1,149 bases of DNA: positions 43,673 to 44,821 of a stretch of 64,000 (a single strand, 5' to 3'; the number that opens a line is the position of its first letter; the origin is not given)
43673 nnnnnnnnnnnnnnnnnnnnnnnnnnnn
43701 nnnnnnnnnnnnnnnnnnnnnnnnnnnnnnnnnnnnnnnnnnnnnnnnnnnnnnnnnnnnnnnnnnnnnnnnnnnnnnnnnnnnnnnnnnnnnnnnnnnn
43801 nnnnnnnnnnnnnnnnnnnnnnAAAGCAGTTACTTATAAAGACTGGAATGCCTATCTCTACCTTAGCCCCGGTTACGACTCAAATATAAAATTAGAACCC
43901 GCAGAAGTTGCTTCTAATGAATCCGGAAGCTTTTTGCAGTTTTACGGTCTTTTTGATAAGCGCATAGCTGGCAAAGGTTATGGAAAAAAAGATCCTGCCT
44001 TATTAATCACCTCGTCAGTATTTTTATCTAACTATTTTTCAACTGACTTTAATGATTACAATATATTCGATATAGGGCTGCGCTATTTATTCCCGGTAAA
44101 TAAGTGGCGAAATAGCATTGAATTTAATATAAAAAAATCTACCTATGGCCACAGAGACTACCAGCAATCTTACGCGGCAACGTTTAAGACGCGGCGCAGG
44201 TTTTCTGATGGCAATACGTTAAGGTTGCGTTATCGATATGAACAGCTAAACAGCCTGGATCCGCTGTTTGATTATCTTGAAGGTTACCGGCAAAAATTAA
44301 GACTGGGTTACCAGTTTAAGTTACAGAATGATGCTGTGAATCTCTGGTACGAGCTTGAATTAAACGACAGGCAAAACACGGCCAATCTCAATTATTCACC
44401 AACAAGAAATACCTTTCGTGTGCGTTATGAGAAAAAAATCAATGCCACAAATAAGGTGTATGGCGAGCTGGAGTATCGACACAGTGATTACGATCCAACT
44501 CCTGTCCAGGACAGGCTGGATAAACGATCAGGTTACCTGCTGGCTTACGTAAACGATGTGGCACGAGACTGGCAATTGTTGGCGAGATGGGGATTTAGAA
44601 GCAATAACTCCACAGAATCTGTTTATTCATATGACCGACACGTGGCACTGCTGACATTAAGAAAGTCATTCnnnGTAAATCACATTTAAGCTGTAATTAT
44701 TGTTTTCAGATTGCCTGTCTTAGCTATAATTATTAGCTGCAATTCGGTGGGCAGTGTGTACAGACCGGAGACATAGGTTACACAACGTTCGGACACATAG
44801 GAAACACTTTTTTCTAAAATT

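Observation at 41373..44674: ECF sigma / ZAS anti-sigma module coupled to a secreted hyper-acidic repeat protein and a TPR + beta-barrel outer-membrane protein (possible Slam/type XI-like secretion pair)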

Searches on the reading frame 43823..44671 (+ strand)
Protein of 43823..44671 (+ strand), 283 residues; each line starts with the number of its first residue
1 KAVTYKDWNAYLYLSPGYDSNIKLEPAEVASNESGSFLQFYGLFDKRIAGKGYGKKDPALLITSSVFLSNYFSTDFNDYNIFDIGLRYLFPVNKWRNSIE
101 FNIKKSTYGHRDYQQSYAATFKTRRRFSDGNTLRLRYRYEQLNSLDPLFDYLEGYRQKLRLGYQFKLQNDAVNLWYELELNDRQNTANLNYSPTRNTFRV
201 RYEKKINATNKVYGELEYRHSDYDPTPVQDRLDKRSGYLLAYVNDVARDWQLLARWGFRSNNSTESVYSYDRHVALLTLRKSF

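Call 61: search_protein_representatives(alignment_id=A4)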
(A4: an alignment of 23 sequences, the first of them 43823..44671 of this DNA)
Query: 23 sequences, 279 profile positions. Proteins with E-value up to 0.001 (for the whole library): 3077; up to 1e-10: 933; up to 1e-30: 499. The best 150 are listed.
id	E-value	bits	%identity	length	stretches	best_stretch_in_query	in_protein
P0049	1.0e-103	363.0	-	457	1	2-279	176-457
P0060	1.2e-99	349.6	-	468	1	6-279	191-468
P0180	8.1e-95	333.8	-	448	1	2-279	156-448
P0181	1.3e-86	306.9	-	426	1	2-279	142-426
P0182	2.8e-82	292.6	-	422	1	4-279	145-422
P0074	3.9e-80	285.6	-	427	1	4-279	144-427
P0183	7.1e-80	284.7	-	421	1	4-279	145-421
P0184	9.7e-79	281.0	-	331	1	4-279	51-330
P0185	3.3e-77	276.0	-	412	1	4-278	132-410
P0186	4.4e-77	275.6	-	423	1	4-277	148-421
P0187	6.9e-77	274.9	-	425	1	3-279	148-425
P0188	8.8e-77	274.6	-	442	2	4-279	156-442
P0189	3.6e-75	269.3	-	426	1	5-279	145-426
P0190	3.0e-73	263.0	-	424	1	2-279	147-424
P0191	1.7e-72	260.5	-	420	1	4-279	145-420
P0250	2.8e-56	207.3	-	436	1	3-279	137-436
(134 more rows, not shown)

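Call 64: search_solved_structures(query=A4, max_evalue=10)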
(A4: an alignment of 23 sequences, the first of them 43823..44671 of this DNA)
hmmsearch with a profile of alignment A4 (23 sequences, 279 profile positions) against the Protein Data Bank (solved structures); distinct sequences matched with E-value up to 10: 1.
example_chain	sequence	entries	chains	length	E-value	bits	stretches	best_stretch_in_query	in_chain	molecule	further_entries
2k0s_A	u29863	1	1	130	0.019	17.6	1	133-205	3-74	ADP-ribosylation factor-like protein 2-binding protein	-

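Call 66: find_encoding_contigs(protein=P0182, flank=5000, max_places=2)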
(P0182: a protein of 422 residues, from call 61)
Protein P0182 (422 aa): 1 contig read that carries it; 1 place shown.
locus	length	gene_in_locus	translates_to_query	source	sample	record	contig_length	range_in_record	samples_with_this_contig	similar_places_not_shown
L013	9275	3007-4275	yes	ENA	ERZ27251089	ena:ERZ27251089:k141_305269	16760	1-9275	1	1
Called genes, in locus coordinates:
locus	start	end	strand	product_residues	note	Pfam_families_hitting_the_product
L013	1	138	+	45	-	?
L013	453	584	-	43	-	-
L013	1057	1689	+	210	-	PF04542:Sigma70_r2, PF04545:Sigma70_r4, PF08281:Sigma70_r4_2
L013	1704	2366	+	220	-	PF13490:zf-HC2 (weak)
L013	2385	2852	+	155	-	-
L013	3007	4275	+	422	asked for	PF13174:TPR_6 (faint), PF13432:TPR_16 (weak), PF14559:TPR_19, PF00515:TPR_1 (weak), PF07719:TPR_2 (weak), PF13181:TPR_8 (weak), PF13432:TPR_16 (weak), PF10082:BBP2_2 (weak), +5 more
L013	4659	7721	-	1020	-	PF14522:Cytochrome_C7 (faint), PF14537:Cytochrom_c3_2 (faint), PF09699:Paired_CXXCH_1, PF22113:Mtrc-MtrF_II-IV_dom (weak), PF09699:Paired_CXXCH_1 (weak)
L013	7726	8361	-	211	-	PF06739:SBBP (faint), PF17170:DUF5128 (faint), PF01436:NHL (weak)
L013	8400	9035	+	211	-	PF06739:SBBP (faint), PF17170:DUF5128 (faint), PF01436:NHL (weak)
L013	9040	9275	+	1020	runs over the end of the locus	PF14522:Cytochrome_C7 (faint), PF14537:Cytochrom_c3_2 (faint), PF09699:Paired_CXXCH_1, PF22113:Mtrc-MtrF_II-IV_dom (weak), PF09699:Paired_CXXCH_1 (weak)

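Call 67: find_encoding_contigs(protein=P0250, flank=5000, max_places=2)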
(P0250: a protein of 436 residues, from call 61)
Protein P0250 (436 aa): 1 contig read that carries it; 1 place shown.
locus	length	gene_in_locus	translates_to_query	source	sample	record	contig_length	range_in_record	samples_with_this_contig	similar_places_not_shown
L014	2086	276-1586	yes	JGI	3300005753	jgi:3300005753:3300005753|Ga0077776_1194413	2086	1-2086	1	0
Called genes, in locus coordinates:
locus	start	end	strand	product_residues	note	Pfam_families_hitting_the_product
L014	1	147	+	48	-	?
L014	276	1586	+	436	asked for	PF07719:TPR_2 (faint), PF13181:TPR_8 (faint), PF13414:TPR_11 (weak), PF13424:TPR_12 (faint), PF13428:TPR_14 (faint), PF13432:TPR_16, PF14559:TPR_19 (weak), PF00515:TPR_1 (weak)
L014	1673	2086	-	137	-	?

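Call 69: find_homologous_proteins(query=A4, max_evalue=1e-10)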
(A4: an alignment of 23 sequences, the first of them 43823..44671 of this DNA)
Query A4 (23 sequences) (283 aa, profile of the alignment): 497 proteins with E <= 1e-10 among 6775 candidates; the best 120 are listed.
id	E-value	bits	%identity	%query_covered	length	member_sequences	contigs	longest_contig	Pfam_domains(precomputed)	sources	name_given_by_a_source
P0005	2.2e-123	429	96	100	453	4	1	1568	PF00515.35,PF13424.13,PF13181.13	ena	-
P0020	3.7e-123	428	73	100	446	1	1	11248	PF00515.35,PF13424.13,PF13432.13,PF13181.13,PF07719.24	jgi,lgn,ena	-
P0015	4.9e-123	428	86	100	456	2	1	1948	PF13424.13,PF13181.13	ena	-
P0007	6.9e-123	428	89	100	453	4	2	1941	PF00515.35,PF13424.13,PF13181.13,PF07719.24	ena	-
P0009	9.8e-123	427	85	100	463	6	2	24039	PF00515.35,PF13424.13,PF13181.13,PF07719.24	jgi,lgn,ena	-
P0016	1.1e-122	427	86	100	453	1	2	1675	PF00515.35,PF13424.13,PF13181.13,PF07719.24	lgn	-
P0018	1.4e-122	426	78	100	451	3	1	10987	PF00515.35,PF13424.13,PF13181.13,PF07719.24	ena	-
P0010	1.8e-122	426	86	100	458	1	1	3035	PF00515.35,PF13424.13,PF13181.13,PF07719.24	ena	-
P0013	2.0e-122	426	86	100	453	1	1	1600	PF00515.35,PF13424.13,PF13181.13,PF07719.24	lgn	-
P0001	2.1e-122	426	100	100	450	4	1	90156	PF00515.35,PF13424.13,PF13181.13,PF07719.24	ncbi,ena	-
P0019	2.4e-122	426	77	100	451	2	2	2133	PF00515.35,PF13424.13,PF13181.13,PF07719.24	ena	-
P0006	3.1e-122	425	84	100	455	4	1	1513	PF00515.35,PF13424.13,PF13181.13,PF07719.24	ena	-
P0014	3.9e-122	425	86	100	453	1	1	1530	PF00515.35,PF13424.13,PF13181.13,PF07719.24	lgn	-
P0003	5.6e-122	425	95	100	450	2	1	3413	PF00515.35,PF13424.13,PF13181.13,PF07719.24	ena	-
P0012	5.7e-122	425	84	100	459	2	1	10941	PF00515.35,PF13424.13,PF13181.13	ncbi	-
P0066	7.1e-101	355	36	98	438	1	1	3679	PF14559.13,PF00515.35,PF13432.13,PF10082.16,PF13181.13,PF07719.24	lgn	-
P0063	5.3e-100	352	33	98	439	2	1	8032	PF14559.13,PF00515.35,PF12895.14,PF13424.13,PF13432.13,PF10082.16,PF13181.13,PF07719.24,PF13174.13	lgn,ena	-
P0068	4.2e-99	349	34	98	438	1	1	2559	PF14559.13,PF00515.35,PF13432.13,PF10082.16,PF13181.13,PF07719.24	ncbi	-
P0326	1.7e-98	348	33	98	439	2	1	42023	PF14559.13,PF07219.20,PF13414.13,PF00515.35,PF12895.14,PF13424.13,PF13432.13,PF10082.16,PF13181.13,PF07719.24,PF13174.13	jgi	-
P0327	2.2e-98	347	35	98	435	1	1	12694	PF14559.13,PF00515.35,PF13432.13,PF10082.16,PF13181.13,PF07719.24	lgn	-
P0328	5.3e-98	346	35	98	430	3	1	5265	PF14559.13,PF00515.35,PF12895.14,PF13424.13,PF13432.13,PF10082.16,PF13181.13,PF07719.24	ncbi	-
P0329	1.0e-97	345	34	100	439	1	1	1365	PF14559.13,PF13414.13,PF00515.35,PF12895.14,PF13424.13,PF13432.13,PF10082.16,PF13181.13,PF07719.24,PF13174.13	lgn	-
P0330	1.5e-97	344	35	98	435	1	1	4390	PF14559.13,PF00515.35,PF12895.14,PF13424.13,PF13432.13,PF10082.16,PF13181.13,PF07719.24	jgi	jgi:hypothetical protein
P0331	1.6e-97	344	34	98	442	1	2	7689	PF14559.13,PF13414.13,PF00515.35,PF12895.14,PF13424.13,PF13432.13,PF10082.16,PF13181.13,PF07719.24,PF13174.13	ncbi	-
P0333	3.5e-97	343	34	98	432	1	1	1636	PF14559.13,PF13414.13,PF00515.35,PF12895.14,PF13424.13,PF13432.13,PF10082.16,PF13181.13,PF07719.24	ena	-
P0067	3.8e-97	343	35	98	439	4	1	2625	PF14559.13,PF00515.35,PF12895.14,PF13424.13,PF13432.13,PF10082.16,PF13181.13,PF07719.24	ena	-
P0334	6.2e-97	342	33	98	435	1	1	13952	PF14559.13,PF00515.35,PF12895.14,PF13424.13,PF13432.13,PF10082.16,PF13181.13,PF07719.24,PF13174.13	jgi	-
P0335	8.9e-97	342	34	98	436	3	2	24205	PF14559.13,PF07219.20,PF00515.35,PF12895.14,PF13424.13,PF13432.13,PF10082.16,PF13181.13,PF07719.24,PF13174.13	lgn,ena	-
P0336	1.5e-95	338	32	98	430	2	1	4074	PF14559.13,PF00515.35,PF12895.14,PF13424.13,PF13432.13,PF10082.16,PF13181.13,PF07719.24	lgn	-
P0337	1.7e-95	338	33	98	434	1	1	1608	PF14559.13,PF00515.35,PF12895.14,PF13424.13,PF13432.13,PF10082.16,PF13181.13,PF07719.24,PF13174.13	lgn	-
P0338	2.3e-95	337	35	97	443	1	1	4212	PF14559.13,PF00515.35,PF13432.13,PF10082.16,PF13181.13,PF07719.24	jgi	jgi:hypothetical protein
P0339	2.5e-95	337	34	96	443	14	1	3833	PF14559.13,PF00515.35,PF12895.14,PF13424.13,PF13432.13,PF10082.16,PF13181.13,PF07719.24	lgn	-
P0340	3.4e-95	337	32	98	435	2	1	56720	PF14559.13,PF00515.35,PF12895.14,PF13424.13,PF13432.13,PF10082.16,PF13181.13,PF07719.24,PF13174.13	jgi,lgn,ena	-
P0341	6.6e-95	336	32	98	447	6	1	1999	PF14559.13,PF13414.13,PF00515.35,PF12895.14,PF13424.13,PF13432.13,PF10082.16,PF13181.13,PF07719.24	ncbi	-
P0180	2.5e-94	334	35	98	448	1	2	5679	PF14559.13,PF07219.20,PF00515.35,PF13432.13,PF10082.16,PF13181.13,PF07719.24,PF13174.13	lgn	-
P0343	3.4e-94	333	35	98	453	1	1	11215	PF07219.20,PF10082.16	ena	-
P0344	1.2e-93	332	33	98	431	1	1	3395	PF13432.13,PF10082.16,PF07719.24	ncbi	-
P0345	1.4e-93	331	33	98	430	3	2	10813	PF14559.13,PF00515.35,PF12895.14,PF13432.13,PF10082.16,PF13181.13,PF07719.24,PF13174.13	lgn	-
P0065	1.7e-93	331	35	100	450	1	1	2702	PF00515.35,PF13424.13,PF13432.13,PF10082.16,PF13181.13,PF07719.24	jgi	jgi:hypothetical protein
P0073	7.7e-92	326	30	94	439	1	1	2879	PF14559.13,PF13414.13,PF00515.35,PF12895.14,PF13424.13,PF21033.5,PF13432.13,PF10082.16,PF13181.13,PF07719.24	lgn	-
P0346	1.3e-91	325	31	98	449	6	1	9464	PF13414.13,PF10082.16,PF13374.13,PF14559.13,PF00515.35,PF12895.14,PF13424.13,PF21033.5,PF13432.13,PF13181.13,PF07719.24,PF13174.13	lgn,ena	-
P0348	3.9e-91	323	31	98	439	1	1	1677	PF14559.13,PF00515.35,PF10082.16,PF13181.13,PF07719.24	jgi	-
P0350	1.5e-89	318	34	98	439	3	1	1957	PF00515.35,PF13424.13,PF13432.13,PF10082.16,PF13181.13,PF07719.24,PF13174.13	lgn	-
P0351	2.8e-89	317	33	92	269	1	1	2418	PF10082.16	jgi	jgi:hypothetical protein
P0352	5.0e-89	316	34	98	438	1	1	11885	PF14559.13,PF13414.13,PF00515.35,PF12895.14,PF13424.13,PF13432.13,PF10082.16,PF13181.13,PF07719.24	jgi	-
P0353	3.1e-88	314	34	99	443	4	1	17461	PF00515.35,PF13424.13,PF13432.13,PF10082.16,PF13181.13,PF07719.24,PF13174.13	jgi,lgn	jgi:hypothetical protein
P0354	3.9e-88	314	32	98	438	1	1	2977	PF14559.13,PF13414.13,PF00515.35,PF12895.14,PF13424.13,PF13432.13,PF10082.16,PF13181.13,PF07719.24,PF13174.13,PF13374.13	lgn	-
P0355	1.0e-87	312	38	96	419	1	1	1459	PF13414.13,PF00515.35,PF13424.13,PF13432.13,PF10082.16,PF13181.13,PF07719.24,PF13174.13,PF13374.13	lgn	-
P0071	4.8e-86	307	31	98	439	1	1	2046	PF14559.13,PF07219.20,PF13414.13,PF00515.35,PF13432.13,PF10082.16,PF13181.13,PF07719.24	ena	-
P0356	1.5e-85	305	32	98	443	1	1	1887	PF00515.35,PF13432.13,PF10082.16,PF13181.13,PF07719.24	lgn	-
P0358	1.1e-83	299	40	98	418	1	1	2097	PF00515.35,PF13424.13,PF13432.13,PF10082.16,PF13181.13,PF07719.24,PF13174.13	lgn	-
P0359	4.2e-82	294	33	98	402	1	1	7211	PF14559.13,PF00515.35,PF13424.13,PF13432.13,PF10082.16,PF13181.13,PF07719.24,PF13174.13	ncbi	ncbi:MAG TPA: tetratricopeptide repeat protein [Gammaproteobacteria bacterium]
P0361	5.9e-82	293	33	97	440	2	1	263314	PF14559.13,PF13414.13,PF00515.35,PF13424.13,PF13432.13,PF10082.16,PF13181.13,PF07719.24,PF13174.13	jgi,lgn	-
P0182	8.7e-82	293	32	99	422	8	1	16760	PF13414.13,PF13176.13,PF10082.16,PF13374.13,PF14559.13,PF00515.35,PF13424.13,PF21033.5,PF13432.13,PF13181.13,PF07719.24,PF13174.13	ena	-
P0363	1.5e-81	292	31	100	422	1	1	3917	PF00515.35,PF13432.13,PF10082.16,PF07719.24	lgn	-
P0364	3.4e-81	291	33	98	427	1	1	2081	PF13432.13,PF10082.16,PF13181.13,PF07719.24,PF13174.13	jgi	jgi:hypothetical protein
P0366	4.6e-81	290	35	98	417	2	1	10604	PF00515.35,PF13424.13,PF13432.13,PF10082.16,PF13181.13,PF07719.24,PF13174.13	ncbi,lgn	-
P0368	2.1e-80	288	31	98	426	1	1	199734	PF14559.13,PF00515.35,PF13432.13,PF10082.16,PF13181.13,PF07719.24,PF13174.13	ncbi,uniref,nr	ncbi:MAG: hypothetical protein DIZ80_16950 [endosymbiont of Galathealinum brachiosum]|uniref:Unchara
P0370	2.7e-80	288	33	97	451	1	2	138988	PF14559.13,PF13414.13,PF00515.35,PF13424.13,PF13432.13,PF10082.16,PF13428.13,PF13181.13,PF07719.24,PF13174.13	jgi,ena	-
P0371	3.2e-80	288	32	97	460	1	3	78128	PF00515.35,PF13432.13,PF10082.16,PF13181.13,PF07719.24,PF13174.13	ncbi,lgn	-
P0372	6.8e-80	286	32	98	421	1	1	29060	PF14559.13,PF13414.13,PF00515.35,PF13424.13,PF13432.13,PF10082.16,PF13181.13,PF07719.24,PF13174.13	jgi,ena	-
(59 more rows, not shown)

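Call 70: find_encoding_contigs(protein=P0368, flank=7000, max_places=1)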
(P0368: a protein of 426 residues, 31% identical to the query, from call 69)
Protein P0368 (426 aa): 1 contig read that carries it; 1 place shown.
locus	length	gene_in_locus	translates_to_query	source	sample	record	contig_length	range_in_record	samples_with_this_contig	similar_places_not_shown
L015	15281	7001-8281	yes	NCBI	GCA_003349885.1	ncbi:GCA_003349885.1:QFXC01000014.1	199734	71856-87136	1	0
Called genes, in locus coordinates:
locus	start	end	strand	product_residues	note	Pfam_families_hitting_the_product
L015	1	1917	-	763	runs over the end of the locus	-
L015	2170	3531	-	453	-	PF01553:Acyltransferase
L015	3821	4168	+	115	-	PF25212:HVO_A0114 (weak), PF12840:HTH_20 (weak), PF01022:HTH_5, PF01047:MarR (weak)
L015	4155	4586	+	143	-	PF08327:AHSA1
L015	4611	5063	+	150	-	PF14499:DUF4437, PF12973:Cupin_7 (weak)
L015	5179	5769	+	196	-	PF04542:Sigma70_r2, PF08281:Sigma70_r4_2, PF04545:Sigma70_r4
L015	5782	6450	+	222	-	PF13490:zf-HC2 (weak)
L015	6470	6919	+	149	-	-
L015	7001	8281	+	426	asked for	PF00515:TPR_1 (faint), PF07719:TPR_2 (faint), PF13174:TPR_6 (faint), PF13432:TPR_16 (faint), PF14559:TPR_19 (faint), PF13181:TPR_8 (faint), PF10082:BBP2_2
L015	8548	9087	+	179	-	PF01243:PNPOx_N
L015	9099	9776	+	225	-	PF06790:UPF0259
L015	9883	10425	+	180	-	PF07152:YaeQ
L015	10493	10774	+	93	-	-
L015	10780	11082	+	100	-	PF09413:DUF2007, PF24463:DUF7577 (weak)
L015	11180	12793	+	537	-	PF00390:malic, PF03949:Malic_M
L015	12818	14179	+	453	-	-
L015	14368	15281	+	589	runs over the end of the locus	PF00916:Sulfate_transp, PF01740:STAS, PF13466:STAS_2 (weak)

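Call 71: find_encoding_contigs(protein=P0361, flank=7000, max_places=1)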
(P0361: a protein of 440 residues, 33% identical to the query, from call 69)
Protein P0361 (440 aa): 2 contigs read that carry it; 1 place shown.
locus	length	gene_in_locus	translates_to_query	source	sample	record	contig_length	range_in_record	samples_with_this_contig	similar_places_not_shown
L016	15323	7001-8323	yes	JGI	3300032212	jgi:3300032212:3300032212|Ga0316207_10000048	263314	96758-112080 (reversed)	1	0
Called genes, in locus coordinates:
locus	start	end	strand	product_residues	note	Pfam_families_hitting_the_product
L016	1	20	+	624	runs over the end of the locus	PF25225:DUF7843, PF13387:Lnb_N, PF25222:DUF7840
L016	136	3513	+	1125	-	-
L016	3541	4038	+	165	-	-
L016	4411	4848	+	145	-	PF02082:Rrf2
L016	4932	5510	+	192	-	PF04542:Sigma70_r2, PF08281:Sigma70_r4_2, PF04545:Sigma70_r4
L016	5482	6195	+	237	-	PF13490:zf-HC2 (weak)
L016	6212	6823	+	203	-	-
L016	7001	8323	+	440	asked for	PF13174:TPR_6 (faint), PF00515:TPR_1 (faint), PF07719:TPR_2 (faint), PF13181:TPR_8 (faint), PF13424:TPR_12 (faint), PF13432:TPR_16, PF13414:TPR_11 (weak), PF14559:TPR_19 (weak), +1 more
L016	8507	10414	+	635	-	PF14827:dCache_3, PF00672:HAMP, PF00015:MCPsignal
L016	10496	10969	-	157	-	PF13511:DUF4124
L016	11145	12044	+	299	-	PF00126:HTH_1, PF12849:PBP_like_2, PF03466:LysR_substrate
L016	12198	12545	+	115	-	-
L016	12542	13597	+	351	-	PF01594:AI-2E_transport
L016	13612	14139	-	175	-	-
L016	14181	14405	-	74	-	-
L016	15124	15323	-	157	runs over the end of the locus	PF00578:AhpC-TSA, PF08534:Redoxin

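Call 72: find_encoding_contigs(protein=P0370, flank=7000, max_places=1)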
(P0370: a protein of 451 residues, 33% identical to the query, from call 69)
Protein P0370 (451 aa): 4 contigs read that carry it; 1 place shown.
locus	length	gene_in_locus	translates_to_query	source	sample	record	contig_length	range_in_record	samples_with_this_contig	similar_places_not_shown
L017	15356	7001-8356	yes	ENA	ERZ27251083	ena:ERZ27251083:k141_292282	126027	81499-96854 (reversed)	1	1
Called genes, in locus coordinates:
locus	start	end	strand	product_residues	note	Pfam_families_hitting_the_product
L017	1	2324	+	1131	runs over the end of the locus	-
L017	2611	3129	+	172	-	-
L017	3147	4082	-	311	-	PF04982:TM_HPP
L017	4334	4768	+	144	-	PF02082:Rrf2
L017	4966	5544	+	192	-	PF04542:Sigma70_r2, PF08281:Sigma70_r4_2, PF04545:Sigma70_r4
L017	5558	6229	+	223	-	PF13490:zf-HC2 (weak)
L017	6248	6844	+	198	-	-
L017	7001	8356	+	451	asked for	PF00515:TPR_1 (faint), PF07719:TPR_2 (faint), PF13174:TPR_6 (faint), PF13181:TPR_8 (faint), PF13414:TPR_11, PF13424:TPR_12 (faint), PF13432:TPR_16, PF14559:TPR_19 (weak), +2 more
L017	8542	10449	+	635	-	PF14827:dCache_3, PF00672:HAMP, PF00015:MCPsignal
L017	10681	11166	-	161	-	PF13511:DUF4124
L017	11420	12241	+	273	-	PF00126:HTH_1, PF03466:LysR_substrate, PF12849:PBP_like_2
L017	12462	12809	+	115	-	-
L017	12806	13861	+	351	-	PF01594:AI-2E_transport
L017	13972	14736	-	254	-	PF03929:PepSY_TM, PF16357:PepSY_TM_like_2 (faint)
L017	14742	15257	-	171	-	PF04205:FMN_bind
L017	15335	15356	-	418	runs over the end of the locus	PF07396:Porin_O_P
